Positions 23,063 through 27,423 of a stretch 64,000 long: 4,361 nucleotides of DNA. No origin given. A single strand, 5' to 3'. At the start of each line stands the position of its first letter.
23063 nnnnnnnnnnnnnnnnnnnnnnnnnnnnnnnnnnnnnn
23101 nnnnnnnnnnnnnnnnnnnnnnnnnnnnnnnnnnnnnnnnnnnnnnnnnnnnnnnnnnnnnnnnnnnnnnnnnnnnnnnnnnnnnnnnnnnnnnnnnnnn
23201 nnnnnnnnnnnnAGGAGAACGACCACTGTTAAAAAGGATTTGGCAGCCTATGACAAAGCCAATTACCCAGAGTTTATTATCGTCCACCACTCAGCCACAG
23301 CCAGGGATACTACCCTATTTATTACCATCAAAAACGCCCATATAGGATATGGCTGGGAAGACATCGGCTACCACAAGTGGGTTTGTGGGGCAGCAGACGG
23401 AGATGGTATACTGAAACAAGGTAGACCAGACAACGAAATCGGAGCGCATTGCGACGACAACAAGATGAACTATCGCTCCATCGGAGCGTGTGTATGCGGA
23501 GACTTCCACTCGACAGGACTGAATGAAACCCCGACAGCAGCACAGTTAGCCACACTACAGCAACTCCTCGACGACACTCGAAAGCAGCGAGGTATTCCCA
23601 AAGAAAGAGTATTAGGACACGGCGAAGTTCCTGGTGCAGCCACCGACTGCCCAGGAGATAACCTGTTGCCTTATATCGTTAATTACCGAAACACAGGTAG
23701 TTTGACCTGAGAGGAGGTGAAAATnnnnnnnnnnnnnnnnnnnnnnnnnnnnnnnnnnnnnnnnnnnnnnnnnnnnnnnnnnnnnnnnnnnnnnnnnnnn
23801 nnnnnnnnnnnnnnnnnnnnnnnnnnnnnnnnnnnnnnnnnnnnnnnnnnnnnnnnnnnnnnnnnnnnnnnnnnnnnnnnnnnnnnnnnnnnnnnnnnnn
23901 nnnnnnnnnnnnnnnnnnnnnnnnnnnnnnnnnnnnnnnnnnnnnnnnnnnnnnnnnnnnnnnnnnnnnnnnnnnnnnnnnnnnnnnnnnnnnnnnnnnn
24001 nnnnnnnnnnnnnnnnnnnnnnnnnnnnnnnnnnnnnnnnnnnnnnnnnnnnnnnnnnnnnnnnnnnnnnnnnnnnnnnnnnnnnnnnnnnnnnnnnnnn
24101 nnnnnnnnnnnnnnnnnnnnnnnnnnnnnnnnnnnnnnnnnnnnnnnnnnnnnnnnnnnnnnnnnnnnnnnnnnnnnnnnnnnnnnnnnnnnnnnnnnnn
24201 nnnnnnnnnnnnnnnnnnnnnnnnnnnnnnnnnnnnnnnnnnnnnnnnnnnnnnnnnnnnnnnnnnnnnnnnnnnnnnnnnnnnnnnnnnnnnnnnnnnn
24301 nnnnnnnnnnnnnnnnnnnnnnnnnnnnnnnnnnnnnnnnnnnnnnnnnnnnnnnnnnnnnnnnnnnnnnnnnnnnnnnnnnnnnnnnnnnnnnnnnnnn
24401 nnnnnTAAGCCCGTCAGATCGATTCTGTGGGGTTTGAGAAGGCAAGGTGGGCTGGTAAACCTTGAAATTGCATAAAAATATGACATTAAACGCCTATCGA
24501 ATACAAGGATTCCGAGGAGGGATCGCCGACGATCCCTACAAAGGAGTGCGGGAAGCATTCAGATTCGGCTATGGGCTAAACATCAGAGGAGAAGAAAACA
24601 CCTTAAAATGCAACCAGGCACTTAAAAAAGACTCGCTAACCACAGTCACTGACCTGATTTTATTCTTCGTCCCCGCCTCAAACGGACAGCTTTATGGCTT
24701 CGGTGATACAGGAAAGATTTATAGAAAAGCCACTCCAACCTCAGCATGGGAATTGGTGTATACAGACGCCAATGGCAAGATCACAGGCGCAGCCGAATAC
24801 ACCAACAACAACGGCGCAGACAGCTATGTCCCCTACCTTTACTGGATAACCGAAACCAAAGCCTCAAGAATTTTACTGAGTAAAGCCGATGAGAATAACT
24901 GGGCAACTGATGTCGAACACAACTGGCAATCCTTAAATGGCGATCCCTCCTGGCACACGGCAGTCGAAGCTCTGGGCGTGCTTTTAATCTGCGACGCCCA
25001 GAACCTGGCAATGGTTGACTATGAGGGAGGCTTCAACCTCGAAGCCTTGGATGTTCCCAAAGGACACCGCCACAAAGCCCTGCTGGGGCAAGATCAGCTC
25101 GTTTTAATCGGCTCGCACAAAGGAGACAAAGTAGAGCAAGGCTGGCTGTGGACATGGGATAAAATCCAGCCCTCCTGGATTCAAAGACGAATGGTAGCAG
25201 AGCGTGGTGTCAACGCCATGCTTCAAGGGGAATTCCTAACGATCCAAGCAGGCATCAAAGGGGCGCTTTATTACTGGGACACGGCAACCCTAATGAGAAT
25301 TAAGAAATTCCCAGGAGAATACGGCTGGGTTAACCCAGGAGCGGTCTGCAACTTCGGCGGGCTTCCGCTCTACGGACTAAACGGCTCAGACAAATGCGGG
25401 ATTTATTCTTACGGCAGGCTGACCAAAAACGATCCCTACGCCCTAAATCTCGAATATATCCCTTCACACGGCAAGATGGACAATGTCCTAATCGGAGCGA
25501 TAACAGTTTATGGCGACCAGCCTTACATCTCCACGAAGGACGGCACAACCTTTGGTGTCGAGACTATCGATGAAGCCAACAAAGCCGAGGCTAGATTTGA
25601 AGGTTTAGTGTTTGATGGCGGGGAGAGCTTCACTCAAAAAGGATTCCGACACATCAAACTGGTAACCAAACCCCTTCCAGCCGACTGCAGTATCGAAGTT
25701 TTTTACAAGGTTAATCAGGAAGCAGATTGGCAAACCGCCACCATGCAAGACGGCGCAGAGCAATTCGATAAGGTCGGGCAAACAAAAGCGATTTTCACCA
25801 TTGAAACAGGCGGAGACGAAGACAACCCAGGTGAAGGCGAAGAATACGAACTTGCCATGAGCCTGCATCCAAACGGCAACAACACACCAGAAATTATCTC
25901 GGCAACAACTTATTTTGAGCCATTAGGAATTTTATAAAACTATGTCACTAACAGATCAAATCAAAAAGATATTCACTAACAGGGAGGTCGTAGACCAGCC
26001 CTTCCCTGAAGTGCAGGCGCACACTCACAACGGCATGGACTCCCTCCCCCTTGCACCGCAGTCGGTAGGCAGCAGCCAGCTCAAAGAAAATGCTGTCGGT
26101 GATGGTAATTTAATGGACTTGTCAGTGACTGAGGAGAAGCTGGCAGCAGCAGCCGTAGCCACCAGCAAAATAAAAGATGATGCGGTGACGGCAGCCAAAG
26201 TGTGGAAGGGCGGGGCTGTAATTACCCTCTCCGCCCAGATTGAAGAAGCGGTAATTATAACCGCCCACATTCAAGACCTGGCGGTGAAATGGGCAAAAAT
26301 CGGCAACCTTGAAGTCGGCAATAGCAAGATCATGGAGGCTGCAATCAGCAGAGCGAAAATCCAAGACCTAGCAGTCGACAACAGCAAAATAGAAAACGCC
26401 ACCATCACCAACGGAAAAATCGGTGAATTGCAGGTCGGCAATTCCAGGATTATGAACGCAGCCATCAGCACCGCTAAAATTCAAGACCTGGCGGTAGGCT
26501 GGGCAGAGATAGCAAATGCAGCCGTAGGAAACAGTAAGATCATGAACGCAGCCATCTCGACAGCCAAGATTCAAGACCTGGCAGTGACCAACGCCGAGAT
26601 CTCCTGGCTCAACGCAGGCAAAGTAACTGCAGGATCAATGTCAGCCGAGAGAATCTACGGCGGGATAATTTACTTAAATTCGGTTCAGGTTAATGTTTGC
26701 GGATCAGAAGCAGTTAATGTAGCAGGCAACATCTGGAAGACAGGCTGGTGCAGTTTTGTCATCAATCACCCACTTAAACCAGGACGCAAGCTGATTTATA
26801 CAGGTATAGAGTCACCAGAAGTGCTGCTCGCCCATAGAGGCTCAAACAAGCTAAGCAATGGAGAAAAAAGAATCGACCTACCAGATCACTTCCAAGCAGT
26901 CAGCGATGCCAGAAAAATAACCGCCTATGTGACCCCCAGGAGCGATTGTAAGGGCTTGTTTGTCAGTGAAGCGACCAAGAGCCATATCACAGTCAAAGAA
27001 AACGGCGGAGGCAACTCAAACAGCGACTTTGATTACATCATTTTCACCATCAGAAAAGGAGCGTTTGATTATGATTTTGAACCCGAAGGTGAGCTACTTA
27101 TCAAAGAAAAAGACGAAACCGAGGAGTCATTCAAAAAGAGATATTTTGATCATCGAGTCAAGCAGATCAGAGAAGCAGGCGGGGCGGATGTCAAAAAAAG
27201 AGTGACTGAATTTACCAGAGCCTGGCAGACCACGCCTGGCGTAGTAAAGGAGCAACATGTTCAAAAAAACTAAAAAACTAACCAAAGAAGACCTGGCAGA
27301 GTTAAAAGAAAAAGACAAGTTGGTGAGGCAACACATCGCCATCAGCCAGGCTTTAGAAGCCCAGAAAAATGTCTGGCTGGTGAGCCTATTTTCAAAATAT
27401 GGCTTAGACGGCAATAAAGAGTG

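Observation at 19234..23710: Unrecognised ~185-aa domain present four times (one stand-alone gene plus three tandem copies) fused to an amidase_2 peptidoglycan hydrolase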

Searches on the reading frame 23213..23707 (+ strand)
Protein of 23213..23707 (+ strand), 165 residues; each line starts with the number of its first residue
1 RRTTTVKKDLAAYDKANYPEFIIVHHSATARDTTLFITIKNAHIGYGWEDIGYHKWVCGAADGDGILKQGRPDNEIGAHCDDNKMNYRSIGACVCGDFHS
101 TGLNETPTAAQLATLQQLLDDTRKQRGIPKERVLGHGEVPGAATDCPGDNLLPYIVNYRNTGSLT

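Call 55: search_solved_structures(query=window:23213-23707:+, max_evalue=0.001, show_alignments=3)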
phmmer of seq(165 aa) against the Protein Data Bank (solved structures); distinct sequences matched with E-value up to 0.001: 13.
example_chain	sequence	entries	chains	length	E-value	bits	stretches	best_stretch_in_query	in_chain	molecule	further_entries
1aro_L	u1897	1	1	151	2.8e-08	37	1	19-121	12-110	T7 LYSOZYME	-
1lba_A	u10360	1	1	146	3.3e-08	36.8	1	20-121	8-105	T7 LYSOZYME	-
4z8i_A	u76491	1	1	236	3.5e-08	36.7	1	22-153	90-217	peptidoglycan recognition protein 3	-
4zxm_A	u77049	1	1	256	4.6e-08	36.3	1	22-152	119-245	PGRP domain of peptidoglycan recognition protein 3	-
6srt_A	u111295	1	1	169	1.9e-07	34.3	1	19-150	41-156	N-acetylmuramoyl-L-alanine amidase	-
1oht_A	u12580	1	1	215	1.9e-07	34.3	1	44-157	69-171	CG14704 PROTEIN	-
7nsx_AAA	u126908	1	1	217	2e-07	34.2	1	44-157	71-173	Isoform A of Peptidoglycan-recognition protein LB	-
6ssc_A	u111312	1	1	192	2.6e-07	33.8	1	19-150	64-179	N-acetylmuramoyl-L-alanine amidase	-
5xz4_A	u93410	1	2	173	5.3e-07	32.9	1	21-158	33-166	Bumblebee peptidoglycan recognition protein SA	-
7nsz_AAA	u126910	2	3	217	6.8e-07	32.5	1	44-157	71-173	Isoform A of Peptidoglycan-recognition protein LB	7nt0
2f2l_X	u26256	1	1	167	2.3e-06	30.8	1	39-155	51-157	Peptidoglycan recognition protein-LC isoform LCx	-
7nsy_AAA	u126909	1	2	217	4.4e-06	29.9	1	44-156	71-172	Isoform A of Peptidoglycan-recognition protein LB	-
2xz4_A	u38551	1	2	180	1e-05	28.6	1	21-158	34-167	PEPTIDOGLYCAN-RECOGNITION PROTEIN LF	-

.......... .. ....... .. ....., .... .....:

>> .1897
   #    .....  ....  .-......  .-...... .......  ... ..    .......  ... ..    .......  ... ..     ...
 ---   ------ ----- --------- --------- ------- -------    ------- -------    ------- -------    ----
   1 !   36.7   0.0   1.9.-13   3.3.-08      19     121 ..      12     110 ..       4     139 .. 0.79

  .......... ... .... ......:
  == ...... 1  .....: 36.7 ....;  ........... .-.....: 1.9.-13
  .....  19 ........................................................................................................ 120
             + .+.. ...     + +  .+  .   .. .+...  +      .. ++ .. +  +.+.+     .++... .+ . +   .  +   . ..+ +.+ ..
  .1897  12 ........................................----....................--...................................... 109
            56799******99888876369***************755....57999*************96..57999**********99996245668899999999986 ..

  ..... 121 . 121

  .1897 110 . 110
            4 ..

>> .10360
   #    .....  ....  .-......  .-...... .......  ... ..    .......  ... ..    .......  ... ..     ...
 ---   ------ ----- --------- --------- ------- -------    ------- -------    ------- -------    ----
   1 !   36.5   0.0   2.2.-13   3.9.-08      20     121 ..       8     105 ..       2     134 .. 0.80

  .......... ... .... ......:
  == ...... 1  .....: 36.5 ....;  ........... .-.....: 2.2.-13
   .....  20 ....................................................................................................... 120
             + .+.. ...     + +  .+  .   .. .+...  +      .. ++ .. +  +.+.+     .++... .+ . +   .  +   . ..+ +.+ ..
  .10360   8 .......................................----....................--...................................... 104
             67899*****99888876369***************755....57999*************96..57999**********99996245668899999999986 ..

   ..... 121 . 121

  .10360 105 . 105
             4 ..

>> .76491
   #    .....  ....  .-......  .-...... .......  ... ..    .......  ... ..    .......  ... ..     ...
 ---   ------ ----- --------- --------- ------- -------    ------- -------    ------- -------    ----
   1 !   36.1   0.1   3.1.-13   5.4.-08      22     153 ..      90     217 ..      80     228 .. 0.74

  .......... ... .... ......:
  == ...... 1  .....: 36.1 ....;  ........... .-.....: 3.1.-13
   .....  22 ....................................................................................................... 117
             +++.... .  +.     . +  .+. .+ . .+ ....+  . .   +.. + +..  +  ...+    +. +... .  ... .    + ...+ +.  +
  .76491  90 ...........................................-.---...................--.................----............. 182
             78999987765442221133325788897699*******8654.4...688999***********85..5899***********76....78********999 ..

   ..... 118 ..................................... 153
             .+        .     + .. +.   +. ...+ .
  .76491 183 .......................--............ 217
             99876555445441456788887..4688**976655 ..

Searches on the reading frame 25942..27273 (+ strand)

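Call 3: search_protein_families(library=pfam, proteins=[window:25942-27273:+], max_evalue=0.1)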
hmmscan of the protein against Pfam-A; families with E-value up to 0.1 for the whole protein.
window:25942-27273:+ (443 aa): 2 families
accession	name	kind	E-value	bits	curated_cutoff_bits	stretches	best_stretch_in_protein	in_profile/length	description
PF13599.13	Pentapeptide_4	-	0.056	13.9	38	0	120-171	23-74/78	Pentapeptide repeat region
PF05264.16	CfAFP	-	0.098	13.1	25.9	0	136-186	35-85/137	Choristoneura fumiferana antifreeze protein (CfAFP)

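Call 4: search_protein_families(library=phrogs, proteins=[window:25942-27273:+], max_evalue=0.01)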
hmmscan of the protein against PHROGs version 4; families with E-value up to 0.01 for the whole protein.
window:25942-27273:+ (443 aa): 19 families
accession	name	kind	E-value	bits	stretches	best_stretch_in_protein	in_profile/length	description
phrog_7660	-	tail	1.2e-22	80.5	2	95-164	435-504/1656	tail fiber protein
phrog_892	-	tail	1.4e-22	81.1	3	167-236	342-413/782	tail fiber protein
phrog_13518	-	unknown function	7.6e-15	55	1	38-233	221-406/1230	-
phrog_28766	-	tail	4.1e-14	52.8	2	54-160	123-226/472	tail fiber protein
phrog_36443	-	unknown function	9.7e-13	47.9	1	109-214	383-490/1238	-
phrog_17490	-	unknown function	8.7e-12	46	1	135-374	16-233/266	-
phrog_21412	-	tail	1.5e-11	43.9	2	65-171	159-262/1452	tail fiber protein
phrog_19445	-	head and packaging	3.4e-11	42.8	1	169-244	728-803/1114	tail tip protein Tal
phrog_32822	-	head and packaging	3.4e-10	39.2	2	164-244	1073-1150/1548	virion structural protein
phrog_26466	-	unknown function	4.1e-09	35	1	101-263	1776-1937/2337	-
phrog_16267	-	unknown function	4.3e-09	34.9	1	95-230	361-496/2299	-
phrog_28536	-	unknown function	8.5e-08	32.8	1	248-381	76-205/224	-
phrog_16534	-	tail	1e-07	32.8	1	187-235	230-278/322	tail fiber protein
phrog_15350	-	unknown function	2e-05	24.6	1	96-202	167-274/494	-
phrog_38396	-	tail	2.7e-05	23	1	165-228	1321-1385/1435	tail protein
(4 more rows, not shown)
